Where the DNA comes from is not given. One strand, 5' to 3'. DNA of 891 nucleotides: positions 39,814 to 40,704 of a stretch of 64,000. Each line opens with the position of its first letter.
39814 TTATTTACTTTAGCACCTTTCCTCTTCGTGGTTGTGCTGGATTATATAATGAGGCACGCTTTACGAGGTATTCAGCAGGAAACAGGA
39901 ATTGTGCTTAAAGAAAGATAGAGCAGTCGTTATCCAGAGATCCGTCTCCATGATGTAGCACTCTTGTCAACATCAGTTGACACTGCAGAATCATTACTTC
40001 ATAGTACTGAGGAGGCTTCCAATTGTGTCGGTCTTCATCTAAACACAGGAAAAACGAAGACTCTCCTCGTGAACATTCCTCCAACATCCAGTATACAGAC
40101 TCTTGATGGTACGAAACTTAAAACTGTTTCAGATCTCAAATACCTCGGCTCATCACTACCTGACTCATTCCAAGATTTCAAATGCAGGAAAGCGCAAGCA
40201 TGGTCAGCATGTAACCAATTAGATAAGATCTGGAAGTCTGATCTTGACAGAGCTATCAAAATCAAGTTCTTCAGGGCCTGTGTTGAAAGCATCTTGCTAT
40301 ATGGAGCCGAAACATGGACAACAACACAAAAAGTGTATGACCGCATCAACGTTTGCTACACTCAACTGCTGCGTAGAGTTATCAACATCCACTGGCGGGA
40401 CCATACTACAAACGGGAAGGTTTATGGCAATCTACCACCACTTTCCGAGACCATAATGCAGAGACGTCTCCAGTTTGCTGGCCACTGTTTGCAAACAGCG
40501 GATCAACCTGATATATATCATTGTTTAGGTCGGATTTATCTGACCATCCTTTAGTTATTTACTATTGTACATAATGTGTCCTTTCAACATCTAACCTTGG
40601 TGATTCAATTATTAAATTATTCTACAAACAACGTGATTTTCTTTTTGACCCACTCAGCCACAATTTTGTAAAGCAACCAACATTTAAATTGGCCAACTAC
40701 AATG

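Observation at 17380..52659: A complete-looking type I PIP5K gene can be rebuilt exon by exon from the minus strand: 13 exons over 35 kb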

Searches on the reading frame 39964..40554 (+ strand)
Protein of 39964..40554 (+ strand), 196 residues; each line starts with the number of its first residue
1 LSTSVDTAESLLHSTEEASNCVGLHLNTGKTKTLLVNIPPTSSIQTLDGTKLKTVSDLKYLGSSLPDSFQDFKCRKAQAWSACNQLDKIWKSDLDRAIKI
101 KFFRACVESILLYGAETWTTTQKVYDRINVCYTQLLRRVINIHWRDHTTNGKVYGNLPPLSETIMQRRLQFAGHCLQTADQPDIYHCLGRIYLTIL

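Call 32: search_protein_families(library=pfam, proteins=[window:39964-40554:+], max_evalue=0.01)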
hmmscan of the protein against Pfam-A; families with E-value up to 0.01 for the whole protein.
window:39964-40554:+ (196 aa): 1 family
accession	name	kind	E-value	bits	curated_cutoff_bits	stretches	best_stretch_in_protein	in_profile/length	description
PF20049.4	DUF6451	-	0.00019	21.8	28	1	84-113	3-33/33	Domain of unknown function (DUF6451)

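Call 45: find_homologous_proteins(query=window:39964-40554:+, max_evalue=0.00001)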
Query window:39964-40554:+ (196 aa): 43 proteins with E <= 0.00001 among 73 candidates.
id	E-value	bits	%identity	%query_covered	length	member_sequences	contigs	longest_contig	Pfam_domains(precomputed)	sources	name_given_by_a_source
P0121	1.0e-100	353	91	86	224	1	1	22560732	-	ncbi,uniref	ncbi:uncharacterized protein [Asterias amurensis]|uniref:uncharacterized protein n=1 Tax=Asterias am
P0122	3.4e-89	316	93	75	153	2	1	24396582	-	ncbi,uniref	ncbi:uncharacterized protein [Asterias amurensis]|uniref:uncharacterized protein n=1 Tax=Asterias am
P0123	4.2e-85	302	89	78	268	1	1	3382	PF00078.33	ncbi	-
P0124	1.6e-70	255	65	93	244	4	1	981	-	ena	-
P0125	2.8e-70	254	63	93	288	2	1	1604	PF00078.33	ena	-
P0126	1.2e-62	229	75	67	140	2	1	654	-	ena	-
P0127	3.4e-57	211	58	82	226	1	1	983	-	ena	-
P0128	8.5e-57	210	53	92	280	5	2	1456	PF00078.33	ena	-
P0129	1.1e-55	206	75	60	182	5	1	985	PF20049.5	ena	-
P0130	1.5e-55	206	51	93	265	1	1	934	PF00078.33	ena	-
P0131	1.6e-54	202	51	94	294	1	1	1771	PF00078.33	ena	-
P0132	3.5e-53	198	63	72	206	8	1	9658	PF20049.5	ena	-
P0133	9.4e-53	197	50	92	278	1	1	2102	PF00078.33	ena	-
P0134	4.2e-51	191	52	89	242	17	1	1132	-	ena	-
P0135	4.2e-49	185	50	92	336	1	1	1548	PF00078.33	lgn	-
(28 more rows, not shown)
